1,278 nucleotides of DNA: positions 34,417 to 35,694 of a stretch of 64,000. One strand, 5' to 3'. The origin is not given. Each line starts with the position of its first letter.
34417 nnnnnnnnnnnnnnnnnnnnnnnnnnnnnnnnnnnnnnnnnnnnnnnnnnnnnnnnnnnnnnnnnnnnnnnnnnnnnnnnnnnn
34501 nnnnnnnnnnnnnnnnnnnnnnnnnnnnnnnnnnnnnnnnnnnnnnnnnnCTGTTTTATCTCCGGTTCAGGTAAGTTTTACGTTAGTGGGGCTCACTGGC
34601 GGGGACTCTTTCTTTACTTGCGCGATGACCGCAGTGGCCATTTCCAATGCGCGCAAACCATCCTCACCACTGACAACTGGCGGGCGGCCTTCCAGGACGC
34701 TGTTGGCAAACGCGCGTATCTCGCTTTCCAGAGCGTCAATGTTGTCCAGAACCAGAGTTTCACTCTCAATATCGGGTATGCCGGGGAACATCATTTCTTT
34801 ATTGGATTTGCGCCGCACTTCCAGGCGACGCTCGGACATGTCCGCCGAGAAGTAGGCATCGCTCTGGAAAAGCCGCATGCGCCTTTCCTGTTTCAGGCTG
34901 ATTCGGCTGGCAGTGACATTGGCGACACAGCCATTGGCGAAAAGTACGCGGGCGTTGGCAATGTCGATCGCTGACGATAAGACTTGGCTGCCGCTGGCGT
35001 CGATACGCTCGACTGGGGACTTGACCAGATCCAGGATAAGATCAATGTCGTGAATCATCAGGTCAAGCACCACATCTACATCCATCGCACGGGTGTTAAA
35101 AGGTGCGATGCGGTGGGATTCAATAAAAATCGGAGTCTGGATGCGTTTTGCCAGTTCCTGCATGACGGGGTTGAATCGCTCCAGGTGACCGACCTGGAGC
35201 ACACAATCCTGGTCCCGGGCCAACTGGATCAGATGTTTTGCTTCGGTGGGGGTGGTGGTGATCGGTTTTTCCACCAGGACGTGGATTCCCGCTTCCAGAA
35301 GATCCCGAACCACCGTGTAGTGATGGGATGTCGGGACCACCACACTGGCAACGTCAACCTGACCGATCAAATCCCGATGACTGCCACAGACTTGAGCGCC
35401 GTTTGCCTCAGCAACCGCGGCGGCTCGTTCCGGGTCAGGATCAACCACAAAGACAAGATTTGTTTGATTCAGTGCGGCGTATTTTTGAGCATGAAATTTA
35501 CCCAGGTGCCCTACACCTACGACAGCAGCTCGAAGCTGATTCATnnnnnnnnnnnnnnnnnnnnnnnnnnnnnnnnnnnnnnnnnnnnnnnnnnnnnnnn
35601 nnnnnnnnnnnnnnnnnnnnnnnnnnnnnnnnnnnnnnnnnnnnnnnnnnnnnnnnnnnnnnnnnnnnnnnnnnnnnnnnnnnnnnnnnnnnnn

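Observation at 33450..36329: Stand-alone lpxA-gnnA-gnnB module: predicted 2,3-diaminoglucose (GlcN3N) lipid A in a Marinobacter-like genome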

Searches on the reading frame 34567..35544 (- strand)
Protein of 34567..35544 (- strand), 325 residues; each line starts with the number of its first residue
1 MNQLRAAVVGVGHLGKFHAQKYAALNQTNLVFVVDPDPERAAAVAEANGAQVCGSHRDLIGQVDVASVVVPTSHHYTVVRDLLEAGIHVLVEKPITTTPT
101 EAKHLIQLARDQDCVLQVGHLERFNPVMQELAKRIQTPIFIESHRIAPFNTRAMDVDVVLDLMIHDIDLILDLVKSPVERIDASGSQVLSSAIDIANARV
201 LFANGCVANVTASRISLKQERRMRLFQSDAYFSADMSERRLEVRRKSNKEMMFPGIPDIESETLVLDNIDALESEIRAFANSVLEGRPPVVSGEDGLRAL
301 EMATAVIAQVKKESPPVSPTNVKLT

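Call 3: search_protein_families(library=ncbifam, proteins=[window:34567-35544:-])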
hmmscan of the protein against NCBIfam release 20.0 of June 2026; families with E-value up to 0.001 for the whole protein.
window:34567-35544:- (325 aa): 13 families
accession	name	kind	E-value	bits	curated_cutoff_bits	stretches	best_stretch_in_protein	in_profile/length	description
NF040723.1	UDP-GlcNAcDh_Arch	equivalog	2.4e-55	188.2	450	1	4-309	1-300/302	UDP-N-acetylglucosamine 3-dehydrogenase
TIGR04380.1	myo_inos_iolG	equivalog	3e-34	118.4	355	1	4-313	2-326/330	inositol 2-dehydrogenase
NF052679.1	InsChiInosDhIolG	equivalog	7.9e-14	51.4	540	1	4-176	3-187/343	bifunctional inositol 2-dehydrogenase/D-chiro-inositol 1-dehydrogenase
NF008607.0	PRK11579.1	subfamily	1.4e-12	47.2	330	1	2-126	3-128/346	oxidoreductase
NF052479.1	LevoglcsnDh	equivalog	1.4e-10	40.4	650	1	1-135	1-145/386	levoglucosan dehydrogenase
NF041392.1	XylDh_Gfo6_Halo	equivalog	1.5e-09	37.2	350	1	3-139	16-159/350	D-xylose 1-dehydrogenase Gfo6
NF058561.1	BT_2158_fam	equivalog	1.1e-08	34.1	750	1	3-150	35-184/487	glycoside 3-dehydrogenase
NF007574.0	PRK10206.1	equivalog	2.9e-08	33.1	352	1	50-128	51-131/345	oxidoreductase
TIGR01761.1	thiaz-red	subfamily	7.5e-07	29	188.8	1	13-136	12-136/350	thiazolinyl imide reductase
NF058563.1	BT_2159_fam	equivalog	3.3e-06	26.4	650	1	5-119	2-119/350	disaccharide 3-dehydrogenase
NF009830.0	PRK13304.1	equivalog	0.00017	21.1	267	1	4-91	2-90/265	aspartate dehydrogenase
NF003995.0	PRK05472.2-4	subfamily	0.00041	19.9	126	1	3-91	83-174/213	redox-sensing transcriptional repressor Rex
NF058630.1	repair_Rv3395c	exception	0.00094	19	65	0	65-117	59-111/153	DnaE2-dependent mutagenesis accessory factor ImuA'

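Call 4: search_protein_families(library=pfam, proteins=[window:34567-35544:-])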
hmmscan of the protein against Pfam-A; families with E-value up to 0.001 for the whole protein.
window:34567-35544:- (325 aa): 5 families
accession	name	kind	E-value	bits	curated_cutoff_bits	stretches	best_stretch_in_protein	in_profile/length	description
PF01408.29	GFO_IDH_MocA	-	4.5e-32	111.7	24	1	4-120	1-120/120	Oxidoreductase family, NAD-binding Rossmann fold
PF22725.1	GFO_IDH_MocA_C3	-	5.5e-09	36.5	27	1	152-228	39-119/124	GFO/IDH/MocA C-terminal domain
PF02894.22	GFO_IDH_MocA_C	-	6.5e-07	29.8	22.9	1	158-316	42-215/218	Oxidoreductase family, C-terminal alpha/beta domain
PF03807.23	F420_oxidored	-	2.9e-06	28.2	21.6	1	7-82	3-79/94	NADP oxidoreductase coenzyme F420-dependent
PF02629.25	CoA_binding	-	0.00027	22.1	22.3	1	4-91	4-92/97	CoA binding domain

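Call 8: search_solved_structures(query=window:34567-35544:-, max_evalue=0.00001)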
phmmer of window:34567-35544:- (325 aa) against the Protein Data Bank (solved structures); distinct sequences matched with E-value up to 0.00001: 44.
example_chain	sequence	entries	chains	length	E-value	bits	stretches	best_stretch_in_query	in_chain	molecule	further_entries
7bvj_A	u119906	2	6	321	6.1e-64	219.5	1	3-307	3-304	Oxidoreductase, NAD-binding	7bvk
3euw_A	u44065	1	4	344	4.7e-21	78.8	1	4-310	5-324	Myo-inositol dehydrogenase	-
3ezy_A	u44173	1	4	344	7.1e-17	65.1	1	4-306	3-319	Dehydrogenase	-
4hkt_A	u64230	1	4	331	8.8e-16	61.5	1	4-312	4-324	Inositol 2-dehydrogenase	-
1tlt_A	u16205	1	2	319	1.7e-12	50.7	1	2-175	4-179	PUTATIVE OXIDOREDUCTASE (VIRULENCE FACTOR mviM HOMOLOG)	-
3cea_A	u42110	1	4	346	5.9e-12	48.9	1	3-305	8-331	Myo-inositol 2-dehydrogenase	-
4mkx_A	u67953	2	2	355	6.8e-12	48.7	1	4-307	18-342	Inositol dehydrogenase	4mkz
6jw6_A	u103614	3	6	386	6.8e-12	48.7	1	4-120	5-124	Dehydrogenase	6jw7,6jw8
4n54_A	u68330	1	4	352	7.2e-12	48.6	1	4-307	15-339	Inositol dehydrogenase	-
8qc2_A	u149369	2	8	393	1.5e-11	47.6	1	4-135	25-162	Gfo/Idh/MocA family oxidoreductase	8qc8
3c1a_A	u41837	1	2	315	7e-11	45.4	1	4-184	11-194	Putative oxidoreductase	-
8qc3_A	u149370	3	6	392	2.1e-10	43.8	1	4-133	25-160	Oxidoreductase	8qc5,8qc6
2glx_A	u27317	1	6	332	2.2e-10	43.8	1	30-308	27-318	1,5-anhydro-D-fructose reductase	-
3e82_A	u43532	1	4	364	3.4e-10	43.2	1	2-125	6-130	Putative oxidoreductase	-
3uuw_A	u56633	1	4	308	4.5e-10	42.7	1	60-179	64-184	Putative oxidoreductase with NAD(P)-binding Rossmann-fold domain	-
3q2i_A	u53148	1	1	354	1.9e-09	40.7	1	3-140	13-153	dehydrogenase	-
3q2k_A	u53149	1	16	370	1.1e-08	38.2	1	3-140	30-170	oxidoreductase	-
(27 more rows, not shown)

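Call 19: search_solved_structures(query=window:34567-35544:-, max_evalue=1e-30, show_alignments=1)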
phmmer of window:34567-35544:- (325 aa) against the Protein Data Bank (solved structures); distinct sequences matched with E-value up to 1e-30: 1.
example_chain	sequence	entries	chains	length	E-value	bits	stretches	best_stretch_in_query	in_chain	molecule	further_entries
7bvj_A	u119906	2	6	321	6.1e-64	219.5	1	3-307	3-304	Oxidoreductase, NAD-binding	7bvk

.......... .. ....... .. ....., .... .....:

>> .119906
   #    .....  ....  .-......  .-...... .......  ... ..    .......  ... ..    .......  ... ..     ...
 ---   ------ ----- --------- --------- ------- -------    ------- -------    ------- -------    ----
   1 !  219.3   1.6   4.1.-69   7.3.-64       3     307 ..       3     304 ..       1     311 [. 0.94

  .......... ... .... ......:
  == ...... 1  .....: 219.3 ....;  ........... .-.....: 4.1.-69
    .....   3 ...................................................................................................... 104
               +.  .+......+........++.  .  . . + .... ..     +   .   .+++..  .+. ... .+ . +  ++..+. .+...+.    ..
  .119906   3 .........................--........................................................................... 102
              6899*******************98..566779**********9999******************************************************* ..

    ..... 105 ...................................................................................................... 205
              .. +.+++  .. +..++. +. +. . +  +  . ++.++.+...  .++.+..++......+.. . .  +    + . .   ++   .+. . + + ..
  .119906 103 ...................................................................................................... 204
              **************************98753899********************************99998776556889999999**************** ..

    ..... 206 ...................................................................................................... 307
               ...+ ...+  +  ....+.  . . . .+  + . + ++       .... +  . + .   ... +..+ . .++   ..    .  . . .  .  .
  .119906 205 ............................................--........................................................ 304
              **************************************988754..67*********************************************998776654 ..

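Call 45: find_homologous_proteins(query=window:34567-35544:-, max_evalue=1e-40)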
Query window:34567-35544:- (325 aa): 7999 proteins with E <= 1e-40 among 8000 candidates; the best 120 are listed.
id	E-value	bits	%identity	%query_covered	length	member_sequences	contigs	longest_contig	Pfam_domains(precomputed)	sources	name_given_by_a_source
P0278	1.5e-205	699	100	100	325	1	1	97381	PF01408.29,PF22725.2,PF02894.23,PF03807.24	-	-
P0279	1.2e-165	568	87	97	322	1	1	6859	PF01408.29,PF22725.2,PF02894.23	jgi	jgi:predicted dehydrogenase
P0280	5.0e-155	533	78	98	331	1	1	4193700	PF01408.29,PF22725.2,PF02894.23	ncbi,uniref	ncbi:Gfo/Idh/MocA family protein [Marinobacter sp.]|uniref:Gfo/Idh/MocA family protein n=1 Tax=Marin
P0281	4.0e-141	488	74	96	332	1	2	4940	PF01408.29,PF22725.2,PF02894.23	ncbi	ncbi:MAG: Gfo/Idh/MocA family protein [Marinobacter sp.]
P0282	2.0e-135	469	71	96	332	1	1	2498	PF01408.29,PF22725.2,PF02894.23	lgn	-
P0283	9.0e-131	454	70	97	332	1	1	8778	PF01408.29,PF22725.2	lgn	-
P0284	6.3e-128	444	70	96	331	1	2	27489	PF01408.29,PF22725.2,PF02894.23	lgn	-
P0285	4.4e-119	415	62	96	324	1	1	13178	PF02629.26,PF01408.29,PF22725.2,PF02894.23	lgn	-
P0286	4.6e-119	415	63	97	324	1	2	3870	PF01408.29,PF22725.2,PF02894.23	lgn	-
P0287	5.7e-118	412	61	97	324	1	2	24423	PF01408.29,PF22725.2,PF02894.23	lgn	-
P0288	3.7e-115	403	61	98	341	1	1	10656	PF01408.29,PF22725.2,PF02894.23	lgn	-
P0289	5.9e-115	402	61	97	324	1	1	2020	PF01408.29,PF22725.2,PF02894.23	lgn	-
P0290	7.2e-114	398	62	97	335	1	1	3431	PF01408.29,PF22725.2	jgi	jgi:predicted dehydrogenase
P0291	2.4e-113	397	61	96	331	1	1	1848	PF01408.29,PF22725.2,PF02894.23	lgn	-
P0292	1.1e-112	394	62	93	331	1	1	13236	PF01408.29,PF22725.2,PF02894.23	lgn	-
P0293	1.5e-112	394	61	96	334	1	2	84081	PF01408.29,PF22725.2,PF02894.23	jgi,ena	-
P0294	2.6e-112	393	61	98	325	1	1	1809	PF01408.29,PF22725.2,PF02894.23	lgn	-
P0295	2.6e-111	390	60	95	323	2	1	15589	PF01408.29,PF22725.2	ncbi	-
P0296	3.0e-110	386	59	96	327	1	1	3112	PF01408.29,PF22725.2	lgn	-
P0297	7.9e-110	385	61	95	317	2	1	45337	PF01408.29,PF22725.2,PF02894.23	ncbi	ncbi:MAG: Gfo/Idh/MocA family oxidoreductase [Gammaproteobacteria bacterium]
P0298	1.0e-109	385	58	96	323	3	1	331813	PF01408.29,PF22725.2,PF02894.23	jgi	-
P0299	3.2e-109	383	60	94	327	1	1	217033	PF01408.29,PF22725.2,PF02894.23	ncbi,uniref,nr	ncbi:Gfo/Idh/MocA family oxidoreductase [Methylonatrum kenyense]|uniref:Gfo/Idh/MocA family protein 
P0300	4.2e-109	383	59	93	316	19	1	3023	PF01408.29,PF22725.2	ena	-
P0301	2.0e-108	380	58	99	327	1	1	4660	PF01408.29,PF22725.2,PF02894.23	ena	-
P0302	2.5e-108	380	58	97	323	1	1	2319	PF01408.29,PF22725.2,PF02894.23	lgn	-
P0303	2.7e-108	380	59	97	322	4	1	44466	PF01408.29,PF22725.2,PF02894.23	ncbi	-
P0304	4.6e-108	379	58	97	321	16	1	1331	PF01408.29,PF22725.2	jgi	jgi:predicted dehydrogenase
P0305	5.8e-108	379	60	95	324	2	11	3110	PF01408.29,PF22725.2,PF02894.23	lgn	-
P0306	2.3e-107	377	59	97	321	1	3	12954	PF01408.29,PF22725.2,PF02894.23,PF03807.24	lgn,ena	-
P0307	2.3e-107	377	58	97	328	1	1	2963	PF01408.29,PF22725.2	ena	-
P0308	3.3e-107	376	58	96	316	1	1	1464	PF01408.29,PF22725.2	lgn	-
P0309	3.4e-107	376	58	94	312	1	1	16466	PF01408.29,PF22725.2,PF02894.23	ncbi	-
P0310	4.4e-107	376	58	98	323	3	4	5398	PF01408.29,PF22725.2,PF02894.23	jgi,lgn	jgi:predicted dehydrogenase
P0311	4.6e-107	376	59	100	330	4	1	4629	PF01408.29,PF22725.2,PF02894.23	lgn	-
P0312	5.8e-107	376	55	97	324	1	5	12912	PF01408.29,PF22725.2,PF02894.23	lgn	-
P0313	8.2e-107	375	60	98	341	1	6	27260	PF01408.29,PF22725.2,PF02894.23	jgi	jgi:predicted dehydrogenase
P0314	8.4e-107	375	59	98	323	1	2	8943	PF01408.29,PF22725.2,PF02894.23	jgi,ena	jgi:predicted dehydrogenase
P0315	1.3e-106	374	58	96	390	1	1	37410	PF01408.29,PF22725.2,PF02894.23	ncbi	-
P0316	1.5e-106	374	58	97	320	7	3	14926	PF01408.29,PF22725.2,PF02894.23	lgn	-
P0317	2.0e-106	374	57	96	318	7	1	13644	PF01408.29,PF22725.2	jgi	-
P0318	2.1e-106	374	58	99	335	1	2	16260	PF01408.29,PF22725.2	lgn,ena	-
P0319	2.5e-106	374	59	97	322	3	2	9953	PF01408.29,PF22725.2,PF02894.23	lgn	-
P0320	2.6e-106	373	59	95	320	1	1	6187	PF01408.29,PF22725.2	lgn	-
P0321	3.1e-106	373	58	93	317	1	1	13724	PF01408.29,PF22725.2,PF02894.23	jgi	jgi:predicted dehydrogenase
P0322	3.5e-106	373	57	95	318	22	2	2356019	PF01408.29,PF22725.2,PF02894.23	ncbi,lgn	-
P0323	4.1e-106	373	59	95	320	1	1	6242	PF01408.29,PF22725.2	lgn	-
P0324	4.5e-106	373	59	95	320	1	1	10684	PF01408.29,PF22725.2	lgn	-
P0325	4.5e-106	373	59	94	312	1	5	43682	PF01408.29,PF22725.2,PF02894.23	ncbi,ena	-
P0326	4.7e-106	373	56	96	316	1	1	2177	PF01408.29,PF22725.2,PF02894.23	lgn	-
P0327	5.2e-106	372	57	96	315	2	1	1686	PF01408.29,PF22725.2,PF02894.23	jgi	jgi:predicted dehydrogenase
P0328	6.0e-106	372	57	96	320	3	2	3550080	PF01408.29,PF22725.2,PF02894.23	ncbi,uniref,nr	ncbi:Gfo/Idh/MocA family protein [Ectothiorhodospira sp. BSL-9]|uniref:Gfo/Idh/MocA family protein n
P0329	6.4e-106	372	58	93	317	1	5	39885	PF01408.29,PF22725.2,PF02894.23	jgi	jgi:predicted dehydrogenase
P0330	7.2e-106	372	56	96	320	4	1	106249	PF01408.29,PF22725.2,PF02894.23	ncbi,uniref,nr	ncbi:Gfo/Idh/MocA family protein [Ectothiorhodospira sp. 9905]|uniref:Gfo/Idh/MocA family protein n=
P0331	7.8e-106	372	57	97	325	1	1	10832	PF01408.29,PF22725.2,PF02894.23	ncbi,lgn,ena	-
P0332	9.4e-106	372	55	99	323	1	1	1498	PF01408.29,PF22725.2,PF02894.23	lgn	-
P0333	9.9e-106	372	58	95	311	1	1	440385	PF01408.29,PF22725.2,PF02894.23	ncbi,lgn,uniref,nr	ncbi:Gfo/Idh/MocA family protein [Thiohalomonas denitrificans]|uniref:Predicted dehydrogenase n=1 Ta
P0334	1.1e-105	371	57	94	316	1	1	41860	PF01408.29,PF22725.2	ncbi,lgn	-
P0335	1.1e-105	371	57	95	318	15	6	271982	PF01408.29,PF22725.2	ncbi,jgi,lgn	ncbi:MAG: Gfo/Idh/MocA family oxidoreductase [Pseudomonadales bacterium]|jgi:predicted dehydrogenase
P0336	1.1e-105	371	54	98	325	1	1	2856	PF01408.29,PF22725.2,PF02894.23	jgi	jgi:predicted dehydrogenase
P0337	1.1e-105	371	58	95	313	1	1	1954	PF01408.29,PF22725.2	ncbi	-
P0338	1.1e-105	371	57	96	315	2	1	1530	PF01408.29,PF22725.2,PF03807.24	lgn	-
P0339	1.6e-105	371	60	97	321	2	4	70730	PF01408.29,PF22725.2,PF02894.23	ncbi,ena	-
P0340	2.3e-105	370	58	93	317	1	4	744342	PF01408.29,PF22725.2,PF02894.23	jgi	jgi:predicted dehydrogenase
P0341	2.6e-105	370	57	96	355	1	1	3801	PF01408.29,PF22725.2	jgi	jgi:predicted dehydrogenase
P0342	2.9e-105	370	57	94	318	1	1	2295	PF01408.29,PF22725.2,PF02894.23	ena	-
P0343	3.3e-105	370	58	93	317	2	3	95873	PF01408.29,PF22725.2,PF02894.23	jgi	jgi:predicted dehydrogenase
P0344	3.4e-105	370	59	95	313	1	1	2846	PF01408.29,PF22725.2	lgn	-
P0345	3.5e-105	370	58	94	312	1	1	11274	PF01408.29,PF22725.2,PF02894.23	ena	-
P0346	4.8e-105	369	58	95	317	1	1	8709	PF01408.29,PF22725.2,PF02894.23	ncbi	-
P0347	7.1e-105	369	57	95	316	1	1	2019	PF01408.29,PF22725.2,PF02894.23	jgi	-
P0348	8.5e-105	368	57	97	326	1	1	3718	PF01408.29,PF22725.2,PF02894.23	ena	-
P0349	8.7e-105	368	58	94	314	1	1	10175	PF01408.29,PF22725.2,PF02894.23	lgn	-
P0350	8.9e-105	368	58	94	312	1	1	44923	PF01408.29,PF22725.2,PF02894.23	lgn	-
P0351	9.2e-105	368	56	96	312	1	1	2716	PF01408.29,PF22725.2,PF02894.23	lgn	-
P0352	9.4e-105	368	57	93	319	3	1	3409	PF01408.29,PF22725.2,PF02894.23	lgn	-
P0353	9.5e-105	368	58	93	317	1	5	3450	PF01408.29,PF22725.2,PF02894.23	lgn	-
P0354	9.7e-105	368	56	95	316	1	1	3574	PF01408.29,PF22725.2,PF02894.23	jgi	-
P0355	1.0e-104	368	55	94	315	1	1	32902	PF01408.29,PF22725.2,PF02894.23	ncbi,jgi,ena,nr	ncbi:MAG: Gfo/Idh/MocA family oxidoreductase [Gammaproteobacteria bacterium]|nr:Gfo/Idh/MocA family 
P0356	1.1e-104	368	58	100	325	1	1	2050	PF01408.29,PF22725.2,PF02894.23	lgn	-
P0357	1.1e-104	368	58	94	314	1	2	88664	PF01408.29,PF22725.2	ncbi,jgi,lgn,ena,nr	ncbi:MAG: UDP-N-acetyl-D-glucosamine dehydrogenase [Thiotrichales bacterium SG8_50]|nr:MAG: UDP-N-ac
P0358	1.2e-104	368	57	99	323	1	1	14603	PF01408.29,PF22725.2,PF02894.23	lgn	-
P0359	1.3e-104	368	59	94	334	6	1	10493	PF01408.29,PF22725.2,PF02894.23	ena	-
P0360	1.5e-104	368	57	97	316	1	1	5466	PF01408.29,PF22725.2,PF02894.23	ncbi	-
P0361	1.6e-104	368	57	99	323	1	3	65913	PF01408.29,PF22725.2,PF02894.23,PF03807.24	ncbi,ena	-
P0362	1.7e-104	368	55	96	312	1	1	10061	PF01408.29,PF22725.2,PF02894.23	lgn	-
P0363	2.1e-104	367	57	94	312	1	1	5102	PF01408.29,PF22725.2,PF02894.23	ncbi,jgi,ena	-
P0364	2.2e-104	367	57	97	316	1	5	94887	PF01408.29,PF22725.2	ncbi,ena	-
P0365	2.5e-104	367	55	99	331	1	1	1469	PF01408.29,PF22725.2,PF02894.23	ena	-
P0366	2.6e-104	367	57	93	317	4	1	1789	PF01408.29,PF22725.2,PF02894.23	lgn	-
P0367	2.6e-104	367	56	94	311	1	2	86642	PF01408.29,PF22725.2,PF02894.23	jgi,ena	-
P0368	2.6e-104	367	57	97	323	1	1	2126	PF01408.29,PF22725.2,PF02894.23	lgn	-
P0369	2.9e-104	367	56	97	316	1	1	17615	PF01408.29,PF22725.2,PF02894.23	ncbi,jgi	-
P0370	3.0e-104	367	57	92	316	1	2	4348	PF01408.29,PF22725.2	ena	-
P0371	3.5e-104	366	58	93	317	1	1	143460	PF01408.29,PF22725.2,PF02894.23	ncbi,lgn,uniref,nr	ncbi:UDP-N-acetyl-D-glucosamine dehydrogenase [Thioalkalivibrio denitrificans]|uniref:UDP-N-acetyl-D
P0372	3.5e-104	366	56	99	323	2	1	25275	PF01408.29,PF22725.2,PF02894.23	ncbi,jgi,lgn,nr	ncbi:MAG: Gfo/Idh/MocA family oxidoreductase [Gammaproteobacteria bacterium]|jgi:predicted dehydroge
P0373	3.5e-104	366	59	93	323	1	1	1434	PF01408.29,PF22725.2,PF02894.23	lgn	-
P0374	3.6e-104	366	57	94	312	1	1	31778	PF01408.29,PF22725.2,PF02894.23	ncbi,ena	-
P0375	4.0e-104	366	57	95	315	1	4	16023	PF01408.29,PF22725.2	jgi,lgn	jgi:predicted dehydrogenase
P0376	4.0e-104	366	57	97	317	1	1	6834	PF01408.29,PF22725.2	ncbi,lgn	-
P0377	4.3e-104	366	57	99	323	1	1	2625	PF01408.29,PF22725.2,PF02894.23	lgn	-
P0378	4.6e-104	366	58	97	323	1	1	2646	PF01408.29,PF22725.2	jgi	-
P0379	4.9e-104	366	57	94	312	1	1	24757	PF01408.29,PF22725.2,PF02894.23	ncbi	-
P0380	5.0e-104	366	58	96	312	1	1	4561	PF01408.29,PF22725.2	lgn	-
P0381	5.0e-104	366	56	97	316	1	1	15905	PF01408.29,PF22725.2,PF02894.23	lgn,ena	-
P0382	5.0e-104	366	56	96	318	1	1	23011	PF01408.29,PF22725.2,PF02894.23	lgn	-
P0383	5.3e-104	366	58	94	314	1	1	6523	PF01408.29,PF22725.2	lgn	-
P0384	5.7e-104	366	58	96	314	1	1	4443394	PF01408.29,PF22725.2,PF02894.23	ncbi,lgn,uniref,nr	ncbi:Gfo/Idh/MocA family protein [Methylococcus sp. EFPC2]|uniref:Gfo/Idh/MocA family protein n=1 Ta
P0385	5.9e-104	366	58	96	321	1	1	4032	PF01408.29,PF22725.2,PF02894.23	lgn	-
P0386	6.3e-104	366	57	95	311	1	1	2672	PF01408.29,PF22725.2,PF02894.23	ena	-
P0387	6.9e-104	366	54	94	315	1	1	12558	PF01408.29,PF22725.2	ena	-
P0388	7.3e-104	365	58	93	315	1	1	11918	PF01408.29,PF22725.2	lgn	-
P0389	7.5e-104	365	56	94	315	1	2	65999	PF01408.29,PF22725.2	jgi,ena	-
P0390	8.0e-104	365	58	96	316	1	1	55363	PF01408.29,PF22725.2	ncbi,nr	ncbi:MAG TPA: Gfo/Idh/MocA family oxidoreductase [Gammaproteobacteria bacterium]|nr:Gfo/Idh/MocA fam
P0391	8.1e-104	365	58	93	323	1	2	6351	PF01408.29,PF22725.2,PF02894.23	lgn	-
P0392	8.3e-104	365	56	98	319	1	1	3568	PF01408.29,PF22725.2,PF02894.23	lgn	-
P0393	9.1e-104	365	56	94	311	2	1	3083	PF01408.29,PF22725.2,PF02894.23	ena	-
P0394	1.1e-103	365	56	94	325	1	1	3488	PF01408.29,PF22725.2,PF02894.23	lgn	-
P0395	1.2e-103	365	57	94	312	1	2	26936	PF01408.29,PF22725.2,PF02894.23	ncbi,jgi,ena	-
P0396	1.2e-103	365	59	92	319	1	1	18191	PF01408.29,PF22725.2,PF02894.23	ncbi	-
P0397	1.3e-103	365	60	93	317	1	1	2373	PF01408.29,PF22725.2,PF02894.23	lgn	-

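Call 47: find_encoding_contigs(protein=P0328, flank=10000, max_places=1)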
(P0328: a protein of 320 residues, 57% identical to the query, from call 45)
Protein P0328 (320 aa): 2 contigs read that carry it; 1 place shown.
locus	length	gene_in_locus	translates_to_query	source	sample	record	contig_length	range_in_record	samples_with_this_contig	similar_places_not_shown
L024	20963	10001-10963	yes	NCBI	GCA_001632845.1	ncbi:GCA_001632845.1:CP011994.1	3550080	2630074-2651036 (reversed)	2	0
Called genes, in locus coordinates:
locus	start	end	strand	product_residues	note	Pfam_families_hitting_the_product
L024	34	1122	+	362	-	PF03969:AFG1_ATPase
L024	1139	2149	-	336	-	PF00586:AIRS, PF02769:AIRS_C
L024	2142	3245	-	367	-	PF01924:HypD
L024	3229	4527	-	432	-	PF01171:ATP_bind_3, PF09179:TilS, PF11734:TilS_C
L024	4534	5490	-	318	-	PF03255:ACCA, PF01039:Carboxyl_trans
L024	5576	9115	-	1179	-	PF02811:PHP, PF07733:DNA_pol3_alpha, PF17657:DNA_pol3_finger, PF14579:HHH_6, PF01336:tRNA_anti-codon, PF20914:DNA_pol_IIIA_C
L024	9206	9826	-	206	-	PF01351:RNase_HII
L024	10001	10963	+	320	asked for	PF01408:GFO_IDH_MocA, PF22725:GFO_IDH_MocA_C3, PF02894:GFO_IDH_MocA_C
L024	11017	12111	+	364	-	PF00155:Aminotran_1_2, PF00266:Aminotran_5 (weak), PF01041:DegT_DnrJ_EryC1, PF01212:Beta_elim_lyase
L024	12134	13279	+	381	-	PF02684:LpxB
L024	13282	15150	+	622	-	PF02690:Na_Pi_cotrans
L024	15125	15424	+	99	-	-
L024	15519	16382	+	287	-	PF03703:bPH_2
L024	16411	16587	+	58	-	-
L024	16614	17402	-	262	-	PF25084:LbH_EIF2B (faint), PF25087:GMPPB_C (faint), PF00132:Hexapep (weak), PF13720:Acetyltransf_11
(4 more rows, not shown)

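Call 71: find_encoding_contigs(protein=P0287, flank=10000, max_places=1)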
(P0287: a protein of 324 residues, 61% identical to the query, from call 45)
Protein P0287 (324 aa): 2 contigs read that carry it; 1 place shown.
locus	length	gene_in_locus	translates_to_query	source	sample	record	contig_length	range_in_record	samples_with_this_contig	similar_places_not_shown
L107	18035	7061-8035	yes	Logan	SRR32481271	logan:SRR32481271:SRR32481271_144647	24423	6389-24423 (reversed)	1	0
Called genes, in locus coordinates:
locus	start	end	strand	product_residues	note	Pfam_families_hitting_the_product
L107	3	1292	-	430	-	?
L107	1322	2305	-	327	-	-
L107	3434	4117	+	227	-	PF02146:SIR2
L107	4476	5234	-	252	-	PF00440:TetR_N, PF16295:TetR_C_10, PF22604:TetR_HI_0893_C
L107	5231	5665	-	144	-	-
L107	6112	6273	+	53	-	-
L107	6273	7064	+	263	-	PF25084:LbH_EIF2B (faint), PF25087:GMPPB_C (faint), PF00132:Hexapep (weak), PF13720:Acetyltransf_11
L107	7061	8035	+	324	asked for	PF01408:GFO_IDH_MocA, PF02894:GFO_IDH_MocA_C (weak), PF22725:GFO_IDH_MocA_C3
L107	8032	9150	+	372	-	PF01041:DegT_DnrJ_EryC1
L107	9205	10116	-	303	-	PF01545:Cation_efflux, PF16916:ZT_dimer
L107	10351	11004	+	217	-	-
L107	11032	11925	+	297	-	PF05057:DUF676, PF12697:Abhydrolase_6 (weak), PF07819:PGAP1 (weak)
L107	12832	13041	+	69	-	PF00313:CSD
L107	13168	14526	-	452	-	PF19425:Csd3_N2 (faint), PF01551:Peptidase_M23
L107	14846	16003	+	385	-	PF16868:NMT1_3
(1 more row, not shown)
